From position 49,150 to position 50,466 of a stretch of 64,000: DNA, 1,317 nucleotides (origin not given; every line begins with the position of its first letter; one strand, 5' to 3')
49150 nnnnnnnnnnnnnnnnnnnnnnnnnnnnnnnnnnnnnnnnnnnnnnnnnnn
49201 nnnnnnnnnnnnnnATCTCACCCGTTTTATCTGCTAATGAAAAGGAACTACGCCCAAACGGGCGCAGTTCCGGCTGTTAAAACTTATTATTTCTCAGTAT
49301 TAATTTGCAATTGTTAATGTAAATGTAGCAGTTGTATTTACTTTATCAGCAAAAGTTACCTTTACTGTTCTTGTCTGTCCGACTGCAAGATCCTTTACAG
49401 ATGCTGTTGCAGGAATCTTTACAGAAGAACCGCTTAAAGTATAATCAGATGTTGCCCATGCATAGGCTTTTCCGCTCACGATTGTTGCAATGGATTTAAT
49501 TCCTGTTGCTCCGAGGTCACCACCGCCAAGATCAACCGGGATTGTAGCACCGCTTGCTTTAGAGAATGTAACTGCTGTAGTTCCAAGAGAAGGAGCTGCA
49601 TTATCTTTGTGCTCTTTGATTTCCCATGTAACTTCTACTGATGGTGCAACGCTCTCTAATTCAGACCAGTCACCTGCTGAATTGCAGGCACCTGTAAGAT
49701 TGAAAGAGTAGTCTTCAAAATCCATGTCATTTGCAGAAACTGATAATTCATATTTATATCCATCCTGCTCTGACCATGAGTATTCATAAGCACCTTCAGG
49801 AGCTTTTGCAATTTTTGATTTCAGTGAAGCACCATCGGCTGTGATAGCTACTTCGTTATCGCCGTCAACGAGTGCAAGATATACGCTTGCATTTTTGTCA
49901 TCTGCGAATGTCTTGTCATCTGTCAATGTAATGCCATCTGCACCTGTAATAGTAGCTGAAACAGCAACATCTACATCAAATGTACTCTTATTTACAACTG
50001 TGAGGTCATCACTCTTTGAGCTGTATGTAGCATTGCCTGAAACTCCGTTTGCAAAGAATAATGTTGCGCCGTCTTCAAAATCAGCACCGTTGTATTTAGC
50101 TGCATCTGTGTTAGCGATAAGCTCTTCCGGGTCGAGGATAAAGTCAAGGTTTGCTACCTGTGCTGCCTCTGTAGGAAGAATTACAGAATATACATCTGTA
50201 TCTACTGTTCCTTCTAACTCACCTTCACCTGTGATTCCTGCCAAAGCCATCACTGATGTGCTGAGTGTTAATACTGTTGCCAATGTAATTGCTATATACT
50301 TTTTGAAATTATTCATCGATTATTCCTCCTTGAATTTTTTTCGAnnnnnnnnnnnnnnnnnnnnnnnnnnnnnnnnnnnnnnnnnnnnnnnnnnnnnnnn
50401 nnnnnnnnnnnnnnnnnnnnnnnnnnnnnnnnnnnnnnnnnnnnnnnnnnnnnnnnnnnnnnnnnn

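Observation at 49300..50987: SigD-type promoter, flagellin-like SD and flagellin-like codon bias on two unknown envelope proteins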

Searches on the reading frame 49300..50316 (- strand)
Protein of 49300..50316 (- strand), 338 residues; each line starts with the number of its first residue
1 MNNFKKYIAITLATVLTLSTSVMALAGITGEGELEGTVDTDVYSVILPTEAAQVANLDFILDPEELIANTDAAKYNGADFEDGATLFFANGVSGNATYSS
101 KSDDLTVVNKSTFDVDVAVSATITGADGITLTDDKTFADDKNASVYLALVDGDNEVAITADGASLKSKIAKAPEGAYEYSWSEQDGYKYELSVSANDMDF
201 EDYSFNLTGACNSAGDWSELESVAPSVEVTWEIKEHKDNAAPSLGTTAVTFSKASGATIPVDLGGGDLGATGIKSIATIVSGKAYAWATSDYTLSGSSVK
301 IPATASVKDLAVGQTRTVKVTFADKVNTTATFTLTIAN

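Call 4: search_protein_families(library=pfam, proteins=[window:49300-50316:-], max_evalue=0.1)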
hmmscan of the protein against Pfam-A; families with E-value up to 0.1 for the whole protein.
window:49300-50316:- (338 aa): 1 family
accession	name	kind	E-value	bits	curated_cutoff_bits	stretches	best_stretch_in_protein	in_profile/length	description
PF15780.11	ASH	-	0.0043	17.6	27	0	277-337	29-89/98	Abnormal spindle-like microcephaly-assoc'd, ASPM-SPD-2-Hydin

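Call 14: find_homologous_proteins(query=window:49300-50316:-)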
Query window:49300-50316:- (338 aa): 47 proteins with E <= 0.001 among 6640 candidates.
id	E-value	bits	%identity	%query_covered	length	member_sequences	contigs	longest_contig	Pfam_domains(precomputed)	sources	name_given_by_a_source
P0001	1.8e-204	696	98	100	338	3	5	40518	-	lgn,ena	-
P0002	4.9e-182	622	88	100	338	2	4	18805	-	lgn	-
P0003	2.3e-154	532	75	100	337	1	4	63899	-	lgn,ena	-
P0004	5.8e-129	448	68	100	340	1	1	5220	-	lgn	-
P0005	6.6e-123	428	62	100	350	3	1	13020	-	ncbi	-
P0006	2.4e-81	292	51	98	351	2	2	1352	-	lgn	-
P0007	5.0e-78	281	45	99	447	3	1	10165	-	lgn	-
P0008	1.1e-69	253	47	99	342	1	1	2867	-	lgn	-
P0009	5.8e-68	248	44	98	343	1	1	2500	-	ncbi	-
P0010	1.3e-63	234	53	70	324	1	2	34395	-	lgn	-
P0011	3.5e-61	226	42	99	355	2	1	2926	-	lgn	-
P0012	6.4e-61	225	44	99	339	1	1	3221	-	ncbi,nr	ncbi:MAG: hypothetical protein PUD13_07940 [Lachnospira sp.]|nr:hypothetical protein [Lachnospira sp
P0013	6.2e-60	221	47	89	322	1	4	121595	-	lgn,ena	-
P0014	7.6e-60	221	52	75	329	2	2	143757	-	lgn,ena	-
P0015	2.2e-59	220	48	75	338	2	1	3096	-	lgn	-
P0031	8.8e-39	152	40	76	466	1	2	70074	-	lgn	-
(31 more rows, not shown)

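Call 29: search_protein_families(library=ncbifam, proteins=[window:49300-50316:-], max_evalue=0.01)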
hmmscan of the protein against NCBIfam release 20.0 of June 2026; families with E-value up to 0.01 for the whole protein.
window:49300-50316:- (338 aa): 0 families

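Call 30: predict_structure(alignment_id=A1)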
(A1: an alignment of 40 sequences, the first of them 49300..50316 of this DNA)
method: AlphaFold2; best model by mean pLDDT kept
length: 338 residues; sequences in the alignment: 40
mean_pLDDT: 86.9   pTM: 0.69
mean pLDDT of the five models: 86.9, 86.2, 86.1, 85.3, 84.5
residues with pLDDT >= 90: 250; 70-90: 45; 50-70: 12; < 50: 31
segments of 3 or more residues with pLDDT < 50: 1-30
pLDDT, mean of each block of 10 residues (from residue 1): 34 35 37 74 83 71 95 92 95 81 93 92 94 94 97 96 93 95 92 89 96 95 92 87 95 97 89 96 96 93 96 98 96 98
secondary structure, 60 per line:
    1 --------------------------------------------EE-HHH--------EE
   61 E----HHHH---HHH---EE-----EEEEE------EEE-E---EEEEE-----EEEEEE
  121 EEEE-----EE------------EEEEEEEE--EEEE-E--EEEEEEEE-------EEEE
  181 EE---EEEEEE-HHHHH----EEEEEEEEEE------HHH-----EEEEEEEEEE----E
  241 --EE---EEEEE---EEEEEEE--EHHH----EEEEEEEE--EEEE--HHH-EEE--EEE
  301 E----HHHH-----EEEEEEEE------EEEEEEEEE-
elements in order: E59-61 H66-69 E86-90 E97-99 E105-109 E115-124 E144-151 E154-157 E162-169 E177-182 E186-191 H193-197 E202-211 E226-235 E248-252 E256-262 E273-280 E283-286 E293-295 E298-301 H306-309 E315-322 E329-337
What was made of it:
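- The monomer model shows no self-complemented N-terminal strand (call 30).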

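Call 32: fold_search(model_id=the predicted structure, library=pdb)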
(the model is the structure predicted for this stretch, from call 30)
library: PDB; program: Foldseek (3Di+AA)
matches with E <= 10: 1536; with E <= 0.001: 57
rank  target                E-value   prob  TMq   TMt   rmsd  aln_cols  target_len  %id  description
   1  5co1_C                9.7e-05  0.99  0.20  0.29  19.8       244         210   11  Crystal Structure of Zebrafish Protocadherin-19 EC3-4 (released 2016-11-02)
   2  6vg1_B                1.2e-04  0.94  0.20  0.12  26.2       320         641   13  xenopus protocadherin 8.1 EC1-6 (released 2020-03-11)
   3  5co1_B                1.9e-04  0.98  0.20  0.30  19.2       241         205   11  Crystal Structure of Zebrafish Protocadherin-19 EC3-4 (released 2016-11-02)
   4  7js4                  1.9e-04  0.87  0.14  0.07  14.1       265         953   11  The structure of the M60 catalytic domain with the CBM51-1 and CBM51-2 domains from Clostridium perfringens ZmpB (released 2021-02-03)
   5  8s80_A                2.0e-04  0.98  0.20  0.28  17.7       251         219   14  Domains 4 and 5 of Sap S-layer protein from Bacillus anthracis (released 2024-11-20)
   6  7sz8_A                2.0e-04  0.96  0.18  0.15  29.5       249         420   11  Crystal structure of human CELSR1 EC4-7 (released 2022-12-14)
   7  6vg1_A                2.1e-04  0.91  0.19  0.12  26.5       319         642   13  xenopus protocadherin 8.1 EC1-6 (released 2020-03-11)
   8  4zpm_B                2.1e-04  0.90  0.19  0.20  23.9       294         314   10  Crystal Structure of Protocadherin Alpha C2 EC1-3 (released 2015-10-28)
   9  9l3p_A                2.4e-04  1.00  0.22  0.15  16.8       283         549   11  Crystal structure of endo-processive xyloglucanase Xeg5A E285A from Aspergillus oryzae with GLLX/L (released 2025-06-25)
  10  3dmk_A                2.4e-04  0.92  0.19  0.10  18.2       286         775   10  Crystal structure of Down Syndrome Cell Adhesion Molecule (DSCAM) isoform 1.30.30, N-terminal eight Ig domains (released 2008-10-07)
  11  5szr_B                2.4e-04  0.87  0.19  0.16  25.1       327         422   10  Protocadherin Gamma B2 extracellular cadherin domains 3-6 (released 2016-10-19)
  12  6e6b_B                2.8e-04  0.89  0.20  0.12  25.5       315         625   10  Crystal structure of the Protocadherin GammaB4 extracellular domain (released 2019-04-10)
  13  5t4m_A                3.0e-04  0.94  0.18  0.18  31.9       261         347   12  Crystal Structure of Human Protocadherin-15 EC3-5 (released 2017-02-22)
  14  5t4n_A                3.3e-04  0.92  0.18  0.18  31.3       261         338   14  Crystal Structure of Human Protocadherin-15 EC3-5 D414A Variant (released 2017-02-22)
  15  4zi8_B                3.5e-04  0.69  0.16  0.16  24.4       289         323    9  Structure of mouse clustered PcdhgC3 EC1-3 (released 2015-10-28)
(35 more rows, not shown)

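Call 46: search_solved_structures(query=A1, max_evalue=10)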
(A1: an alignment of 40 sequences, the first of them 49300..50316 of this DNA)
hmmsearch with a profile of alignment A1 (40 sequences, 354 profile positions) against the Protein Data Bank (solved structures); distinct sequences matched with E-value up to 10: 6.
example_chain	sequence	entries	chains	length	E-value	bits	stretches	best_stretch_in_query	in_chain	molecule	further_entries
6s5y_A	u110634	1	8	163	0.0042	19.4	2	306-350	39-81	Group B streptococcal R4 surface protein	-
7bys_A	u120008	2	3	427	0.046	16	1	144-349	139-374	Galactan 1,3-beta-galactosidase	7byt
7byv_A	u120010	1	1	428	0.096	15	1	144-349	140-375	Galactan 1,3-beta-galactosidase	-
7byx_A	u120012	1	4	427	0.11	14.8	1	145-349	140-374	Galactan 1,3-beta-galactosidase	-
4nn3_A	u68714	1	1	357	0.47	12.7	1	1-30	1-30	TRAP dicarboxylate transporter, DctP subunit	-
4qi6_A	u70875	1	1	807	1.6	11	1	30-69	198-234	Cellobiose dehydrogenase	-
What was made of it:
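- On Spirochaete FlaA sheath family: No PDB sequence hit (call 46).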

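Call 56: search_protein_representatives(alignment_id=A1)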
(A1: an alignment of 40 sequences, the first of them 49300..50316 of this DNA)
Query: 40 sequences, 354 profile positions. Proteins with E-value up to 0.001 (for the whole library): 1840; up to 1e-10: 1491; up to 1e-30: 928. The best 150 are listed.
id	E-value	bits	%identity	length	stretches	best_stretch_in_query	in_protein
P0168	3.1e-200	681.0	-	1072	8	1-349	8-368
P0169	1.9e-193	658.8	-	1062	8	1-350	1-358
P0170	8.1e-191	650.1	-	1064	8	3-350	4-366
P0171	3.5e-181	618.4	-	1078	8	1-350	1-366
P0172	3.0e-170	582.4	-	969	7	1-347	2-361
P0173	2.6e-166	569.5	-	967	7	1-351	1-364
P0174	3.1e-166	569.2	-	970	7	1-346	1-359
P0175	9.3e-163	557.8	-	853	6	3-349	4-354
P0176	8.0e-150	515.2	-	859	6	3-350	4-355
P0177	1.6e-142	491.2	-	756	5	1-351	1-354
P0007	1.9e-141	487.7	-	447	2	1-348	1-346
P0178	4.9e-141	486.3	-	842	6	1-348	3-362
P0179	8.6e-126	436.2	-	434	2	1-347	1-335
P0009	6.7e-120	416.8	-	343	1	1-349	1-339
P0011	1.8e-119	415.4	-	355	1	1-347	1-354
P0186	3.5e-97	342.1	-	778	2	36-285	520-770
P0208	1.5e-85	303.8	-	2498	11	265-350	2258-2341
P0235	9.4e-80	284.8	-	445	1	1-292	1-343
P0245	1.7e-77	277.3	-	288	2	32-248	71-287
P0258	1.2e-75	271.2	-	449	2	88-348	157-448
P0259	1.7e-75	270.8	-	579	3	1-350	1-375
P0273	4.8e-73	262.7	-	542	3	31-246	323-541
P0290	7.7e-71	255.4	-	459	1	1-342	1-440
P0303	1.1e-69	251.6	-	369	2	41-254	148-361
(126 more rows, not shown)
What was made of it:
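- About 1,840 clusters at 50% identity, some with the C-terminal module matched up to eight times (call 56).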

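Call 57: search_protein_families(library=pfam, proteins=[P0168, P0186, P0208, P0273, P0259, P0258, P0245, P0303, P0290, P0235], max_evalue=0.01)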
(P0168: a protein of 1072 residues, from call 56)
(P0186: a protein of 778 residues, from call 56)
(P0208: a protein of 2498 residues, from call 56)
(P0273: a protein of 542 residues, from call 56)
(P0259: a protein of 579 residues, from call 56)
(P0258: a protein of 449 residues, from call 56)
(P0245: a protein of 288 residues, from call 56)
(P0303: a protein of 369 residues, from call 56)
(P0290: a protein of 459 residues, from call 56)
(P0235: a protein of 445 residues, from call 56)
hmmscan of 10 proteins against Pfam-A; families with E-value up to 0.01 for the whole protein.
P0168 (1072 aa): 3 families
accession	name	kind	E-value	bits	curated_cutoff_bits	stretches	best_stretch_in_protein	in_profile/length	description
PF07550.17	Shr-like_HID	-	1.1e-08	35.8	22.3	0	783-839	7-57/82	Heme-binding protein Shr-like, Hb-interacting domain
PF03442.20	CBM_X2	-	1.3e-07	32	28.9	0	313-364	37-82/83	Carbohydrate binding domain X2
PF12744.13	ATG19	-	1e-06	28.7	25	0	841-922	79-153/246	Autophagy protein Atg19, Atg8-binding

P0186 (778 aa): 1 family
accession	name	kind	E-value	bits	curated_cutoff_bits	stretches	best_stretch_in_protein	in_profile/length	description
PF09255.16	Antig_Caf1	-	0.00035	21.1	25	1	593-647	13-68/136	Caf1 Capsule antigen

P0208 (2498 aa): 5 families
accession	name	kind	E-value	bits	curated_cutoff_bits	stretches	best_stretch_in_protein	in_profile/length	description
PF03442.20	CBM_X2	-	1.3e-55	185.9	28.9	9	1845-1894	36-83/83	Carbohydrate binding domain X2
PF00082.27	Peptidase_S8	-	3e-42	145.3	21.8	1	247-500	1-286/288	Subtilase family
PF17656.6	ChapFlgA_N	-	2.3e-09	37.9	27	0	1302-1358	14-70/77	FlgA N-terminal domain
PF09479.16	Flg_new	-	2.4e-08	34.4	27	1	997-1070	2-64/65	Listeria-Bacteroides repeat domain (List_Bact_rpt)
PF15780.11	ASH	-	0.0024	18.4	27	0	2311-2343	60-92/98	Abnormal spindle-like microcephaly-assoc'd, ASPM-SPD-2-Hydin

P0273 (542 aa): 0 families

P0259 (579 aa): 1 family
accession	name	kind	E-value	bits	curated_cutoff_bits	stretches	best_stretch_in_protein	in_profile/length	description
PF03442.20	CBM_X2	-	9.6e-17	61.3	28.9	3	388-469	7-81/83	Carbohydrate binding domain X2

P0258 (449 aa): 0 families

P0245 (288 aa): 0 families

P0303 (369 aa): 0 families

P0290 (459 aa): 2 families
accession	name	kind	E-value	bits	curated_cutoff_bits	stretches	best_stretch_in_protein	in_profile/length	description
PF09479.16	Flg_new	-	2e-10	41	27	1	270-342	1-64/65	Listeria-Bacteroides repeat domain (List_Bact_rpt)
PF18655.7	SHIRT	-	0.00013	23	22.4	1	275-334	17-68/82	SHIRT domain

P0235 (445 aa): 0 families
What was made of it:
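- On TasA/camelysin or Caf1-type donor-strand fibres: One homologue gives a sub-threshold Caf1 hit (call 57).
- These modules hit CBM_X2 (call 57). One homologue gives a sub-threshold Caf1 hit (E 3.5e-4, 21 bits against a cut-off of 25; call 57).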

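Call 68: search_protein_families(library=padloc, proteins=[window:49300-50316:-], max_evalue=0.01)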
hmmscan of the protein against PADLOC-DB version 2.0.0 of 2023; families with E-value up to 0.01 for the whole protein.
window:49300-50316:- (338 aa): 0 families

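Call 69: search_protein_families(library=phrogs, proteins=[window:49300-50316:-], max_evalue=0.01)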
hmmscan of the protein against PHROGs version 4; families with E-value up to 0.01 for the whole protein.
window:49300-50316:- (338 aa): 0 families
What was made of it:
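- Tried and rejected: Pfam, NCBIfam, PADLOC and PHROGs gave nothing significant for A or B (calls 4, 29, 68, 69).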

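Call 81: list_cluster_members(proteins=[window:49300-50316:-, window:50345-50881:-, P0005, P0009, P0064, P0066, window:19434-20252:-])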
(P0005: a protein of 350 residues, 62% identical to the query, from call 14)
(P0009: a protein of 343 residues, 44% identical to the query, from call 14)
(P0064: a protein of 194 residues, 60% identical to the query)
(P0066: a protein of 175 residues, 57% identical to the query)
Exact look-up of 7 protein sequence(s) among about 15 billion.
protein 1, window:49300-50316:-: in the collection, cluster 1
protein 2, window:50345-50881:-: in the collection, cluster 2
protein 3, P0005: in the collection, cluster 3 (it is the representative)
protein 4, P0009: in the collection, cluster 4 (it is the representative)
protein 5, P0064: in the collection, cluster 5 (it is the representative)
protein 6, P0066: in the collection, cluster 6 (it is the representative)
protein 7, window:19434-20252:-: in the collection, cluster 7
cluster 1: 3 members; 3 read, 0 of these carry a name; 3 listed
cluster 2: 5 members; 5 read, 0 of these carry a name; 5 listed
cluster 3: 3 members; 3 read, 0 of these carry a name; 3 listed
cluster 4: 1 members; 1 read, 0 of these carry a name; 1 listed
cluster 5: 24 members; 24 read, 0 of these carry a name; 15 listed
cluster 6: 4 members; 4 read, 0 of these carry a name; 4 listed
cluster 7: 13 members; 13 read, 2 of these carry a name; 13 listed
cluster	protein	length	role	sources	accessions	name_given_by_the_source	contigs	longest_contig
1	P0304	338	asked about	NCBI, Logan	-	-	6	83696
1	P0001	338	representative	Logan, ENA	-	-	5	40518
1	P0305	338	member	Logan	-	-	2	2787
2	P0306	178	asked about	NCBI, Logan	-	-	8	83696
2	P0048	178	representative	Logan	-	-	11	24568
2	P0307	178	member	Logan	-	-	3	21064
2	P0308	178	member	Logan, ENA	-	-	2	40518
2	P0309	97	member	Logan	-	-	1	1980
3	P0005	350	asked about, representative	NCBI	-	-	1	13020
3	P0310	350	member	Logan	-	-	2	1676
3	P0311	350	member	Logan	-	-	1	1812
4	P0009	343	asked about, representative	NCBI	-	-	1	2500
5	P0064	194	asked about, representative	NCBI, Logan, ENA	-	-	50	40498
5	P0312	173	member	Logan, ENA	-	-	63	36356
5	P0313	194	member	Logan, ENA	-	-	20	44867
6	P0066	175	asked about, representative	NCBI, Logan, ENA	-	-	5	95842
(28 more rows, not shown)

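Call 83: fold_search(model_id=the predicted structure, library=viral)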
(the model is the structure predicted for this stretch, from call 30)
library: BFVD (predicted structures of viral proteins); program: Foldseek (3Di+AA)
matches with E <= 10: 1135; with E <= 0.001: 13
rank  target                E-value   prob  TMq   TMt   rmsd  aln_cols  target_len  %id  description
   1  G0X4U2                1.7e-04  1.00  0.19  0.12  13.1       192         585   19  Major head protein [Salmonella phage 7-11]
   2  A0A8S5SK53            1.8e-04  0.54  0.16  0.15  30.1       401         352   13  Structural protein [Siphoviridae sp. ctrCN24]
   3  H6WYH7                2.1e-04  0.84  0.18  0.16  24.6       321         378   12  Phage structural protein [Hafnia phage Enc34]
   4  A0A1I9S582            4.3e-04  0.35  0.13  0.08  22.8       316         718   10  (no name in the UniProt tables at hand)
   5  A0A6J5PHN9            6.4e-04  0.69  0.19  0.18  21.1       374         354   10  Uncharacterized protein [uncultured Caudovirales phage]
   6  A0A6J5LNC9            6.4e-04  0.51  0.16  0.08  21.9       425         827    8  Uncharacterized protein (Fragment) [uncultured Caudovirales phage]
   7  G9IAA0                6.8e-04  0.87  0.21  0.06  27.4       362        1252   10  (no name in the UniProt tables at hand)
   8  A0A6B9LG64            7.2e-04  0.89  0.19  0.12  18.1       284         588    9  Uncharacterized protein [Flavobacterium phage vB_FspS_tant8-1]
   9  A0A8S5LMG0            8.5e-04  0.94  0.18  0.15  21.6       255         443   10  Uncharacterized protein [Siphoviridae sp. ctDuC3]
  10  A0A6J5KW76            8.5e-04  0.87  0.18  0.09  19.9       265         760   13  Glycoside hydrolase, family 5 [uncultured Caudovirales phage]
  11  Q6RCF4                8.5e-04  0.80  0.18  0.09  33.0       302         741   11  Ig-like domain-containing protein [Vibrio phage VP2]
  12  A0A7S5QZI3            8.9e-04  0.60  0.17  0.06  21.1       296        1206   10  Pectin lyase fold domain-containing protein [Rhizobium phage RHph_Y2_6]
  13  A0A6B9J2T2            9.5e-04  0.51  0.18  0.14  49.8       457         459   13  Cadherin domain-containing protein [Rhizobium phage RL38J1]
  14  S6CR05                1.0e-03  0.97  0.17  0.33  18.2       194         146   13  Major tail protein [Streptococcus phage SP-QS1]
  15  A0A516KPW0            1.0e-03  0.92  0.20  0.11  21.3       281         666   12  (no name in the UniProt tables at hand)
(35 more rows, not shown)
